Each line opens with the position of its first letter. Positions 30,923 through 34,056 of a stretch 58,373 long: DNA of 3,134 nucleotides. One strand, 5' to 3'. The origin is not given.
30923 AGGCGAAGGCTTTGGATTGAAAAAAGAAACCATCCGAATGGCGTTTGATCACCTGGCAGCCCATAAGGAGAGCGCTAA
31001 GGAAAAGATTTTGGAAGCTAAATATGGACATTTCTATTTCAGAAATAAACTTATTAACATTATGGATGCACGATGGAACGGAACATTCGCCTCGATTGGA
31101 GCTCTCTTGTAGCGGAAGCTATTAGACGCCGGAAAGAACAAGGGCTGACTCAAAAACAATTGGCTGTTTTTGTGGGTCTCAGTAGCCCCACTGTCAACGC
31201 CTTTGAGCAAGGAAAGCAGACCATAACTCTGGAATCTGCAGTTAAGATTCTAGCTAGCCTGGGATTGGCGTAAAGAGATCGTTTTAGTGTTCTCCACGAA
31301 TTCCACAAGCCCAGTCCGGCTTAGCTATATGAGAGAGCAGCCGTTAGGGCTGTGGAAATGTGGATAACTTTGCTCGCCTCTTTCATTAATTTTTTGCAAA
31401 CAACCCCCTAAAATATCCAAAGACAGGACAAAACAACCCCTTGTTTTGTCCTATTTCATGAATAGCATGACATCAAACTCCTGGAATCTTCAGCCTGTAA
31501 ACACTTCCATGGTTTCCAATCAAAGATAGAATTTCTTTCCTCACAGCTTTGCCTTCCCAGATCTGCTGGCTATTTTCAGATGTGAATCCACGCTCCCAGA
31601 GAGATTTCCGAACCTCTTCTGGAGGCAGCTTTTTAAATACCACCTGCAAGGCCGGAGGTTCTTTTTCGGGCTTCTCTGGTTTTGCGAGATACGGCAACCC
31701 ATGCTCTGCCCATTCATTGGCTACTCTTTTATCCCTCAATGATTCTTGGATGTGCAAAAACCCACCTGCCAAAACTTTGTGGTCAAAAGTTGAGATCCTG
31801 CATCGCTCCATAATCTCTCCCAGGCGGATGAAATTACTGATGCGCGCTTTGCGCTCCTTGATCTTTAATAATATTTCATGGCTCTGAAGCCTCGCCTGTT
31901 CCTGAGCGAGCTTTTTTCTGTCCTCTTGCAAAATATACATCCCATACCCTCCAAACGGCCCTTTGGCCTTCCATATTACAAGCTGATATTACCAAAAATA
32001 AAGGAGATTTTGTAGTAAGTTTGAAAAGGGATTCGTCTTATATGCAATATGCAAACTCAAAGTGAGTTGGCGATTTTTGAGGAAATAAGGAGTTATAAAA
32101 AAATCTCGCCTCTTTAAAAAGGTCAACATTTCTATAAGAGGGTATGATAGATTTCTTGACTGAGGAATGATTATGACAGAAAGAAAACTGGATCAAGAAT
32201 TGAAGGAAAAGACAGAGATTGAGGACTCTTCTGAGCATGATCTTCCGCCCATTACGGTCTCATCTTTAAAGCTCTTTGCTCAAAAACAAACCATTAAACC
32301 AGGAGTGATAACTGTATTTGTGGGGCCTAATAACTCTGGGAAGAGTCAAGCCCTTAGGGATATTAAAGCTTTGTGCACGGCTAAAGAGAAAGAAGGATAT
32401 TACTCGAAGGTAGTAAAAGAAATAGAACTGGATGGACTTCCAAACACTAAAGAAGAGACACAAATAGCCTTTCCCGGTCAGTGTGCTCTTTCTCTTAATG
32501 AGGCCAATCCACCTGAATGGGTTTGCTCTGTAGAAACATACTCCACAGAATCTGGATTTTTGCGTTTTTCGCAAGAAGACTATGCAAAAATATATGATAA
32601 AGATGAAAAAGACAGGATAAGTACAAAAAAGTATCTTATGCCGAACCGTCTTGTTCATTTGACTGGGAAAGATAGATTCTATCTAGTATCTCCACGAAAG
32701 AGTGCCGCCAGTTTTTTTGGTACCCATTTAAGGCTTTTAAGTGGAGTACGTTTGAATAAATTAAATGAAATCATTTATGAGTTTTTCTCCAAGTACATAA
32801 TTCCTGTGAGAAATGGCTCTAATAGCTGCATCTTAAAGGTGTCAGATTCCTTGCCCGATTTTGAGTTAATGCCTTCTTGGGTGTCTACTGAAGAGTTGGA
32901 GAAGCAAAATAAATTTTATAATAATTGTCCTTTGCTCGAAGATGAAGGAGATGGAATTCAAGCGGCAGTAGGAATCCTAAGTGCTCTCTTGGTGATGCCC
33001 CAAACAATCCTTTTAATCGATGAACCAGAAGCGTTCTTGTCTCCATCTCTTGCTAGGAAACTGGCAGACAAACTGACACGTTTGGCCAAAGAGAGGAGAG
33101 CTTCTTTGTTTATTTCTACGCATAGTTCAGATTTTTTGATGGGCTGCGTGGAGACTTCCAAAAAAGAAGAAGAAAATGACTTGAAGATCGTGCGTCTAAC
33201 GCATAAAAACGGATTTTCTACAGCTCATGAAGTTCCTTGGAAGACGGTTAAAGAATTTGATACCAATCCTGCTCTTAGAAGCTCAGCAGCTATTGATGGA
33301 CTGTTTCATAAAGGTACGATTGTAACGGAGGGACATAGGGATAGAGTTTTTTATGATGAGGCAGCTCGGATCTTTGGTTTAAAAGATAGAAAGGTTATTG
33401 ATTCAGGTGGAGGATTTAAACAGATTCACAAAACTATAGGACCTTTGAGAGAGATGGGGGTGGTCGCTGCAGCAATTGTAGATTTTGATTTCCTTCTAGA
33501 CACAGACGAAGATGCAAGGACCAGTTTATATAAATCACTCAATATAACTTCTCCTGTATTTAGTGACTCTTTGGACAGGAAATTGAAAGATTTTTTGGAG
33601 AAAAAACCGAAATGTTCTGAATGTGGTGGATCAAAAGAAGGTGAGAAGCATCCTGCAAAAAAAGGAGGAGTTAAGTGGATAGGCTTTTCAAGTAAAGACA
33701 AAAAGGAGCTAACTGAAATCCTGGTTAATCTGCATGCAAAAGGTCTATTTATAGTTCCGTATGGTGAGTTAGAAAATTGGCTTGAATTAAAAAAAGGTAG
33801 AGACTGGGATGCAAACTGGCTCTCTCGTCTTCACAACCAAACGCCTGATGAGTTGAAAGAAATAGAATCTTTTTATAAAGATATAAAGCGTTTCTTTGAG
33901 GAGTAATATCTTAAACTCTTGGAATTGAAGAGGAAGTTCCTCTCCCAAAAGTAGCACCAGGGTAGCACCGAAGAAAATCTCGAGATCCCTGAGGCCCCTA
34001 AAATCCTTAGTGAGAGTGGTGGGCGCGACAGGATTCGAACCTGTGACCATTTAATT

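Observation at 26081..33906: Defence-island-like cargo block, the best place in the window to look for an undescribed system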

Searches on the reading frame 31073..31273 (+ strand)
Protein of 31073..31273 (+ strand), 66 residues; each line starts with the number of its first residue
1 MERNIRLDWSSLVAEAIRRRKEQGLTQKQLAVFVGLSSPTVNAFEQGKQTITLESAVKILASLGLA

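Call 3: search_protein_families(library=pfam, proteins=[window:31073-31273:+], max_evalue=0.01)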
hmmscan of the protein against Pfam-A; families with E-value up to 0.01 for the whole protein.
window:31073-31273:+ (66 aa): 7 families
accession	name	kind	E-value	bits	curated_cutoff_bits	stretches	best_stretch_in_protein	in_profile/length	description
PF01381.28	HTH_3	-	1.8e-11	44.3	23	1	18-64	3-49/55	Helix-turn-helix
PF13560.12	HTH_31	-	5.9e-07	30.1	27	1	18-61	8-51/64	Helix-turn-helix domain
PF13744.12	HTH_37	-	5.8e-05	23.3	27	1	11-65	18-73/80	Helix-turn-helix domain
PF13412.12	HTH_24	-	0.00018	21.4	21.9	1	21-43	14-36/48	Winged helix-turn-helix DNA-binding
PF13443.12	HTH_26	-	0.00062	20.4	22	1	20-64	6-51/63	Cro/C1-type HTH DNA-binding domain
PF13384.12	HTH_23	-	0.0062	16.8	24.6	1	14-42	8-35/50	Homeodomain-like domain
PF20432.4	Xre-like-HTH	-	0.0096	16.6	25.8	0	11-43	9-42/63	Antitoxin Xre-like helix-turn-helix domain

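Call 4: search_protein_families(library=padloc, proteins=[window:31073-31273:+], max_evalue=0.01)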
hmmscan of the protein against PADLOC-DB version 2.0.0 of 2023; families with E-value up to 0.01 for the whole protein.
window:31073-31273:+ (66 aa): 15 families
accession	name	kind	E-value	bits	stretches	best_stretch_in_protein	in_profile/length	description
PDLC02926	HTH_VI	-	2.1e-05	22.7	1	18-58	7-48/92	-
PDLC03951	RmrA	-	3.4e-05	21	1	18-64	15-61/400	-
PDLC03665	Control_protein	-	6.8e-05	21.1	1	16-65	12-63/77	control protein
PDLC03949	RmrA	-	0.00017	18.6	1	20-64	11-55/363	-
PDLC03669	Control_protein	-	0.00035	18.8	1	23-49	21-47/96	control protein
PDLC04760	PDC-M64C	-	0.0005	18.4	1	15-64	29-79/93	-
PDLC03947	RmrA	-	0.00099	16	1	10-62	9-62/383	-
PDLC03953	RmrA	-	0.0022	15.3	1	17-63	10-57/373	-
PDLC03664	Control_protein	-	0.0023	16.4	1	20-63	22-65/74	control protein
PDLC03952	RmrA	-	0.003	14.5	1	19-62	30-73/395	-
PDLC03946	RmrA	-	0.0032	14.2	1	20-63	11-54/357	-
PDLC04142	capH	-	0.0039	16.2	1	18-62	12-57/103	capH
PDLC03671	Control_protein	-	0.0051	15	1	8-61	10-63/84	control protein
PDLC03667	Control_protein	-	0.0065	14.8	1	19-59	9-53/101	control protein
PDLC04757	PDC-M64B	-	0.0068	14.4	1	21-65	39-83/128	-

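Call 13: search_protein_families(library=ncbifam, proteins=[window:31073-31273:+], max_evalue=0.1)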
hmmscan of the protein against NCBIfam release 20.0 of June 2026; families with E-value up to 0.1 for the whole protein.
window:31073-31273:+ (66 aa): 19 families
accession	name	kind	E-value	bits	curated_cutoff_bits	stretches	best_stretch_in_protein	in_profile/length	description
TIGR03070.1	couple_hipB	subfamily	1.4e-13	50.5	71.65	1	18-65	9-56/58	type II toxin-antitoxin system Y4mF family antitoxin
NF041951.1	phage_RstR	subfamily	1.6e-06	28.3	80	1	17-63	8-54/108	RstR family transcriptional repressor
NF007271.0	PRK09726.1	equivalog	2.2e-06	27.6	79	1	20-65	21-66/88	type II toxin-antitoxin system antitoxin HipB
NF047948.1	male_kill_WMK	equivalog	0.00026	20.6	300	1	20-61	14-55/300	WO male-killing family protein Wmk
NF038310.1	lysogeny_AimR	equivalog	0.00054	19.1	70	1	21-62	6-47/365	AimR family lysis-lysogeny pheromone receptor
TIGR03830.1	CxxCG_CxxCG_HTH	subfamily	0.00077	19.3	61.8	1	12-52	65-106/127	type II TA system antitoxin MqsA family protein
NF040522.1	VC1465_fam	subfamily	0.0015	18.5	70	1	19-52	4-37/111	VC1465 family Xer recombination activation factor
NF007257.0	PRK09706.1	subfamily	0.0019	18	101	1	16-49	10-43/135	transcriptional repressor DicA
NF003162.0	PRK04140.1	equivalog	0.0036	16.4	263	1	18-59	133-174/317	transcriptional regulator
NF007408.0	PRK09943.1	equivalog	0.0037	16.9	211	1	19-65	15-61/185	HTH-type transcriptional regulator PuuR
TIGR02607.1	antidote_HigA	equivalog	0.0047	16.7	47.7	1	24-64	20-60/81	HigA family addiction module antitoxin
NF041493.1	MobT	equivalog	0.0085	14.9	600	1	19-62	4-47/383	MobT family relaxase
TIGR03879.1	near_KaiC_dom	domain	0.0087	16.5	65.1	1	14-53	25-64/91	probable regulatory domain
NF047542.1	telomere_Tap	equivalog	0.0095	14.7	600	1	14-50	20-56/695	telomere-associated protein Tap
NF002773.0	PRK02866.1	subfamily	0.014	15.5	150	1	11-65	5-59/147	cyanase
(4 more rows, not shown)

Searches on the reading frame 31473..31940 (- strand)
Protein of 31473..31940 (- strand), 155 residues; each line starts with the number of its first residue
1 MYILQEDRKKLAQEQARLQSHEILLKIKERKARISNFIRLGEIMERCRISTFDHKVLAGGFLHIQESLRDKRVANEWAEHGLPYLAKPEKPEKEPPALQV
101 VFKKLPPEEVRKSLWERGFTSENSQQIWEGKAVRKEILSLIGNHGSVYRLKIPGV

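Call 3: search_protein_families(library=pfam, proteins=[window:31473-31940:-], max_evalue=0.01)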
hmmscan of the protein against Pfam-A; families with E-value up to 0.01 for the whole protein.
window:31473-31940:- (155 aa): 1 family
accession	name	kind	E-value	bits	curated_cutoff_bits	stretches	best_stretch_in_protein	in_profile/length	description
PF06412.16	TraD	-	1e-06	28.9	22.3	1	28-83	2-58/62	Conjugal transfer protein TraD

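Call 4: search_protein_families(library=padloc, proteins=[window:31473-31940:-], max_evalue=0.01)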
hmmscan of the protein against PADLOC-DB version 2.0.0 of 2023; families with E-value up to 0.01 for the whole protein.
window:31473-31940:- (155 aa): 0 families

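Call 13: search_protein_families(library=ncbifam, proteins=[window:31473-31940:-], max_evalue=0.1)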
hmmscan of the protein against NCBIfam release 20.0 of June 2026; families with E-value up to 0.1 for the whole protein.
window:31473-31940:- (155 aa): 0 families

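Call 32: search_protein_families(library=phrogs, proteins=[window:31473-31940:-], max_evalue=0.001)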
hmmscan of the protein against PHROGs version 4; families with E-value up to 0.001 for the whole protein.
window:31473-31940:- (155 aa): 0 families

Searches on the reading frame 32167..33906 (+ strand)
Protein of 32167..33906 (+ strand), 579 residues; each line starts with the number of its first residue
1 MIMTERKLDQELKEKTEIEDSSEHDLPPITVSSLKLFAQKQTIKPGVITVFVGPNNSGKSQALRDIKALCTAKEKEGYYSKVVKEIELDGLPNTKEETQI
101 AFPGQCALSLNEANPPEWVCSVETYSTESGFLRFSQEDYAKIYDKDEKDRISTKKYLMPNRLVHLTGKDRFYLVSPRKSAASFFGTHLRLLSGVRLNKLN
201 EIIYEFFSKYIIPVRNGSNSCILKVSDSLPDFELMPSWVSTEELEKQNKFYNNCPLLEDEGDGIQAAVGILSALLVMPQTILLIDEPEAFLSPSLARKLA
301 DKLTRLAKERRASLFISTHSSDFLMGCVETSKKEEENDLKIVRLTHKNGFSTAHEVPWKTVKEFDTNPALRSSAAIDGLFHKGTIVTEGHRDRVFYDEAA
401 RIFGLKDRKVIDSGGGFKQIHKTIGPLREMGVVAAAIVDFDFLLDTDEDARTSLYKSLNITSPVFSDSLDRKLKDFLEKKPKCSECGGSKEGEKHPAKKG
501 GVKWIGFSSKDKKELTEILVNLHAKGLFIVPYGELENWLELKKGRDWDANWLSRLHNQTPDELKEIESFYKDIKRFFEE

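Call 3: search_protein_families(library=pfam, proteins=[window:32167-33906:+], max_evalue=0.01)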
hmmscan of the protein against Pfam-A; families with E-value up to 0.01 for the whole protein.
window:32167-33906:+ (579 aa): 3 families
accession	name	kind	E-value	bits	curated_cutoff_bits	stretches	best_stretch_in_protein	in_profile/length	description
PF13304.12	AAA_21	-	1e-15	59.1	27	1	48-325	1-303/304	AAA domain, putative AbiEii toxin, Type IV TA system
PF13175.12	AAA_15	-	1.1e-14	55.4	32.1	2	197-323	251-373/374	AAA ATPase domain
PF02463.25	SMC_N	-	0.001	19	40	0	29-66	5-44/220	RecF/RecN/SMC N terminal domain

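Call 4: search_protein_families(library=padloc, proteins=[window:32167-33906:+], max_evalue=0.01)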
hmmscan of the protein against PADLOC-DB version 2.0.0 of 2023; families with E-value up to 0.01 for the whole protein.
window:32167-33906:+ (579 aa): 96 families (the best 25 are shown)
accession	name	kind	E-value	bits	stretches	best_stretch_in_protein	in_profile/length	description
PDLC02358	Old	-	6e-23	79.5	2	279-577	285-575/578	Old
PDLC03878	NsnB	-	8.7e-20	69.7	1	29-352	5-309/345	-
PDLC02980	AriA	-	2.8e-18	64.9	1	48-322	1-301/304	-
PDLC02979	AriA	-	1.7e-16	59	2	198-323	251-372/373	-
PDLC04608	PDC-M38A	-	2.4e-13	48.5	1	258-355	250-348/367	-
PDLC02336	AbiLi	-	8.3e-12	43.3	1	261-348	230-316/340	AbiLi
PDLC04135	mad3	-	6.7e-11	40.3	1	271-324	274-327/374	mads_3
PDLC04609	PDC-M38A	-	6.9e-11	40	1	253-348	250-346/371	-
PDLC02335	AbiLi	-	9.6e-11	39.3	1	48-325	78-242/326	AbiLi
PDLC04213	HEC-02A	-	1.4e-10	39.2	1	275-349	228-299/337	-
PDLC04707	PDC-M55A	-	5.6e-10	36.8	2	279-357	304-384/421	-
PDLC04611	PDC-M38A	-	9.4e-10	36.5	1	257-351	263-357/383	-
PDLC04214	HEC-02A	-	1.2e-09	35.9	1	262-347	218-304/338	-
PDLC02981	AriAB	-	1.3e-09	35.3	1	280-331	332-384/694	-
PDLC00091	GajA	-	1.9e-09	34.9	1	280-321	298-339/627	AAA ATPase domain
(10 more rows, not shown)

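Call 13: search_protein_families(library=ncbifam, proteins=[window:32167-33906:+], max_evalue=0.1)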
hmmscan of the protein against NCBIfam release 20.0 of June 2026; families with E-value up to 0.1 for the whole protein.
window:32167-33906:+ (579 aa): 65 families (the best 25 are shown)
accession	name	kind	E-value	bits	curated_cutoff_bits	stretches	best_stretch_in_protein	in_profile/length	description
TIGR02315.1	ABC_phnC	equivalog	8.4e-08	31.9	266.1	1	263-323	149-208/243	phosphonate ABC transporter ATP-binding protein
NF008428.0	PRK11264.1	equivalog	1.3e-06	27.9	406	1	263-323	148-206/250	L-cystine ABC transporter ATP-binding protein TcyN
TIGR02982.1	heterocyst_DevA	subfamily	1.6e-06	27.9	295.8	1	262-321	144-202/220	ABC exporter ATP-binding subunit, DevA family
NF007027.0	PRK09493.1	equivalog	3e-06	26.8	379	1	262-323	139-198/240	glutamine ABC transporter ATP-binding protein GlnQ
TIGR04521.1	ECF_ATPase_2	equivalog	1.2e-05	24.6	330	1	271-324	155-208/279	energy-coupling factor transporter ATPase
TIGR03415.1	ABC_choXWV_ATP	equivalog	1.6e-05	24.1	483.75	1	262-317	167-222/382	choline ABC transporter ATP-binding protein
TIGR00972.1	3a0107s01c2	equivalog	2.1e-05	24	343.2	1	263-321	148-203/248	phosphate ABC transporter ATP-binding protein PstB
TIGR04520.1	ECF_ATPase_1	equivalog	2.2e-05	24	315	1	268-322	145-198/269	energy-coupling factor transporter ATPase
NF008338.0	PRK11124.1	equivalog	2.3e-05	24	369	1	262-322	144-202/242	arginine ABC transporter ATP-binding protein ArtP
TIGR03410.1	urea_trans_UrtE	equivalog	3.8e-05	23.3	285.8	1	263-326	135-197/230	urea ABC transporter ATP-binding subunit UrtE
TIGR03005.1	ectoine_ehuA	equivalog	5e-05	22.6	345.4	1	263-323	150-209/252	ectoine/hydroxyectoine ABC transporter ATP-binding protein EhuA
NF038234.1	retron_eff_Eco8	equivalog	0.00012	20.8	250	1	281-335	275-336/679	retron Eco8 family effector endonuclease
NF040873.1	AztA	equivalog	0.00013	21.6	220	0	41-66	13-38/191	zinc ABC transporter ATP-binding protein AztA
NF000171.1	ABCF_producer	exception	0.00016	20.3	800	0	271-306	475-510/541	TlrC/CarA/OleB/SrmB family ABC-F type ribosomal protection protein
TIGR01166.1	cbiO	subfamily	0.00018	21.1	211.8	1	268-322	136-188/190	cobalt ABC transporter, ATP-binding protein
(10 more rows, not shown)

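Call 22: search_solved_structures(query=window:32167-33906:+, max_evalue=0.01)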
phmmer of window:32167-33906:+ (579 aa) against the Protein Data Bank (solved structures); distinct sequences matched with E-value up to 0.01: 6.
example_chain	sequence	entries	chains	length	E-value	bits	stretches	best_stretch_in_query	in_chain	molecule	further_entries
4yms_J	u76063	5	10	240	0.0014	20.7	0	266-323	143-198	ABC-type polar amino acid transport system, ATPase component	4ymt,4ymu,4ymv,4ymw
3c41_J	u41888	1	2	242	0.0037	19.3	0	259-323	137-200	Amino acid ABC transporter (ArtP)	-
6p74_A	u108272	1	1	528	0.0042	19.1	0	260-396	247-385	Putative ATP-dependent endonuclease of the OLD family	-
2olj_A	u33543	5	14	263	0.0044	19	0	262-323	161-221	Amino acid ABC transporter | protein ArtP | ArtP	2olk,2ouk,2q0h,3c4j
4u00_A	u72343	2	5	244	0.0054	18.7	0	263-324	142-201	Amino acid ABC transporter, ATP-binding protein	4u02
3gfo_A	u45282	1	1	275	0.0094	17.9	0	271-324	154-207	Cobalt import ATP-binding protein cbiO 1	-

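Call 32: search_protein_families(library=phrogs, proteins=[window:32167-33906:+], max_evalue=0.001)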
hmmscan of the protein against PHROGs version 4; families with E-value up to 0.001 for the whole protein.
window:32167-33906:+ (579 aa): 10 families
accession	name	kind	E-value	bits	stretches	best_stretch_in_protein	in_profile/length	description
phrog_4747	-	unknown function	3.3e-18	67.1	1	278-448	333-508/610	-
phrog_3940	-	unknown function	1.3e-12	48.3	1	277-441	252-411/537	-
phrog_9802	-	unknown function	3e-08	34.1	1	257-330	253-333/438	-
phrog_8066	-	unknown function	1.4e-07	31.7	1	276-322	381-427/522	-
phrog_293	-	moron, auxiliary metabolic gene and host takeover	3.3e-07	29.7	1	274-327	282-335/1058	ABC transporter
phrog_7507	-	unknown function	7.7e-06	26.5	0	278-321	406-447/483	-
phrog_25246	-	moron, auxiliary metabolic gene and host takeover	4.6e-05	23.1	1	262-330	263-330/616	ABC transporter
phrog_21420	-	unknown function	0.00021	20.9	0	270-321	517-567/654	-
phrog_8323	-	unknown function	0.00082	19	0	279-324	322-365/623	-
phrog_5836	-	unknown function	0.00082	18.4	0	243-323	268-349/1071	-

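Call 82: search_protein_representatives(protein=window:32167-33906:+)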
Query: 579 residues. Proteins with E-value up to 0.001 (for the whole library): 2636; up to 1e-10: 1741; up to 1e-30: 396. The best 150 are listed.
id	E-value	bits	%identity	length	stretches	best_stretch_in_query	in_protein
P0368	0.0e+00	1308.4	100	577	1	3-579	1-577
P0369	3.5e-117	408.9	47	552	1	38-556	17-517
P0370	6.1e-92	325.6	48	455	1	156-552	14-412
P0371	4.8e-84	299.5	46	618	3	119-490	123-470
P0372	5.0e-75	269.8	46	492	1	42-449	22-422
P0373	1.1e-65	239.0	37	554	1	44-568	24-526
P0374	3.2e-64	234.1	60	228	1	241-443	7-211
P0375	8.2e-60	219.5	37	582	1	44-544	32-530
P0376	5.4e-58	213.5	37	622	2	42-445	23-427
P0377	4.0e-57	210.7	33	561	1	40-540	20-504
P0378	2.1e-56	208.3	34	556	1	47-558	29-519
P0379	2.3e-56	208.2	33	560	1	42-554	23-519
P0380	6.1e-55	203.4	33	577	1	46-567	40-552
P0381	2.5e-54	201.4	32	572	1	42-562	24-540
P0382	4.7e-54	200.5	33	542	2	258-576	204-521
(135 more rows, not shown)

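Call 99: search_solved_structures(query=A7, max_evalue=0.001, show_alignments=1)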
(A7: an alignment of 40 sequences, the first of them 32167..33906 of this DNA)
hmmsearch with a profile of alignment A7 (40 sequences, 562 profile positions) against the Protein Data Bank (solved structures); distinct sequences matched with E-value up to 0.001: 62 (the best 60 are shown).
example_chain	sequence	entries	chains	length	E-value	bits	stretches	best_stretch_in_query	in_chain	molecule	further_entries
6p74_A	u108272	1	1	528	7.5e-13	51.1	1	236-425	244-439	Putative ATP-dependent endonuclease of the OLD family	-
3c41_J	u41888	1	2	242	2e-09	39.8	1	174-302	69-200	Amino acid ABC transporter (ArtP)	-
2olj_A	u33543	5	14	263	2.4e-09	39.6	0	175-302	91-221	Amino acid ABC transporter | protein ArtP | ArtP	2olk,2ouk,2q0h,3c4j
4yms_J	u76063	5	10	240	7.9e-09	37.9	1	19-83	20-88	ABC-type polar amino acid transport system, ATPase component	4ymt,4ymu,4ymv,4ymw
4u00_A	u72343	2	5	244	1.9e-08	36.6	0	174-302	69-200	Amino acid ABC transporter, ATP-binding protein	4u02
6r84_A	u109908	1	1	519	5.6e-08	35.1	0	235-320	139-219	ABC transporter ATP-binding protein ARB1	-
3gfo_A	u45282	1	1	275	1.1e-07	34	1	202-303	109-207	Cobalt import ATP-binding protein cbiO 1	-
9k3x_C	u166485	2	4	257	1.2e-06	30.7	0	2-55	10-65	Phosphate import ATP-binding protein PstB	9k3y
7ahc_D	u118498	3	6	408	1.2e-06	30.7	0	177-299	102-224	ABC-type proline/glycine betaine transport system ATPase component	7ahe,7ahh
5zxd_A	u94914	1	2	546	1.4e-06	30.4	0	31-55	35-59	ATP-binding cassette sub-family F member 1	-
6wvs_A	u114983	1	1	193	1.5e-06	30.3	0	377-417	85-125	DeNovoTIM15 hyperstable de novo TIM barrel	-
8idb_A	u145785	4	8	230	4.5e-06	28.8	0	238-319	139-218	Cell division ATP-binding protein FtsE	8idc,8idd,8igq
8s7v_K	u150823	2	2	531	5.4e-06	28.5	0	250-307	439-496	Glycine betaine/carnitine/choline transport ATP-binding protein OpuCA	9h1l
1f3o_A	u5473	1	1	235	5.7e-06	28.4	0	226-300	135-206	HYPOTHETICAL ABC TRANSPORTER ATP-BINDING PROTEIN MJ0796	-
8j4t_A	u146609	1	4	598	8e-06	27.9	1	260-480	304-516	Endonuclease GajA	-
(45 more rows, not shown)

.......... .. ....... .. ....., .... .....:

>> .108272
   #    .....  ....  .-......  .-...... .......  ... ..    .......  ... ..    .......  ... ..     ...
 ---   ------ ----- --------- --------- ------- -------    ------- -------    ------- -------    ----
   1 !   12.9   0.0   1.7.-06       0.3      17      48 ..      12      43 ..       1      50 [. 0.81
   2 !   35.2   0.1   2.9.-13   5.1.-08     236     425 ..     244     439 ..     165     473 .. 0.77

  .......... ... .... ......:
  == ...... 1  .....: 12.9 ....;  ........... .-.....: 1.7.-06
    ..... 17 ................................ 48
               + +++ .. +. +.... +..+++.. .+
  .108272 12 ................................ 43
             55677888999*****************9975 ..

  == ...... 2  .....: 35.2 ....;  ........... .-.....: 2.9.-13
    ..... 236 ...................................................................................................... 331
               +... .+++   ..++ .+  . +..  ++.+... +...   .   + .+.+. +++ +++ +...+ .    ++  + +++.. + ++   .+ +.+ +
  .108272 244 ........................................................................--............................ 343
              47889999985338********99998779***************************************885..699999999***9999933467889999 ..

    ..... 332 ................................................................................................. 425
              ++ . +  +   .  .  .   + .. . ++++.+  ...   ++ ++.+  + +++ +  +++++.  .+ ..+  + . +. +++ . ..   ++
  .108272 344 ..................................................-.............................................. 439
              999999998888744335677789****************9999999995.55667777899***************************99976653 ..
